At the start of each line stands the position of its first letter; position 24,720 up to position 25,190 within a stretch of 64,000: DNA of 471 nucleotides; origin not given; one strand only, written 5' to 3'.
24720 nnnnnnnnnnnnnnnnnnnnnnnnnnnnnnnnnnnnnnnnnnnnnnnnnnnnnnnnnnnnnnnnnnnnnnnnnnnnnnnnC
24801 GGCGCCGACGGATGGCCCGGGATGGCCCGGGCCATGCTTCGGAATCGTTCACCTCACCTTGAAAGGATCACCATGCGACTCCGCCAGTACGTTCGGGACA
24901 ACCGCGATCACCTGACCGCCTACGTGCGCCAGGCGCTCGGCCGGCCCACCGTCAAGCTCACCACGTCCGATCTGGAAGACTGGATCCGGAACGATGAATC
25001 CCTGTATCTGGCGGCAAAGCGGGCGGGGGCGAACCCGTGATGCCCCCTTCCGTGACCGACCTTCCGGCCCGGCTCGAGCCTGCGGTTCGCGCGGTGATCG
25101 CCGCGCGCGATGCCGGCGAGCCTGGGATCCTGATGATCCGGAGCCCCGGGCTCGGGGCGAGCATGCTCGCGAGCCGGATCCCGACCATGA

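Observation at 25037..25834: Miniaturised ComM/YifB-like AAA+ protein with a dead Walker A in the early operon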

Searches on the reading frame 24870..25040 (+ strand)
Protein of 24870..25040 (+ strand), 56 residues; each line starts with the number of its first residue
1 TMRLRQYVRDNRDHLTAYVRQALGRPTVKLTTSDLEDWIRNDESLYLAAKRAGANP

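Call 15: search_protein_families(library=pfam, proteins=[window:24870-25040:+], max_evalue=0.01)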
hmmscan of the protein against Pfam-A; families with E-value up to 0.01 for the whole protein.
window:24870-25040:+ (56 aa): 0 families
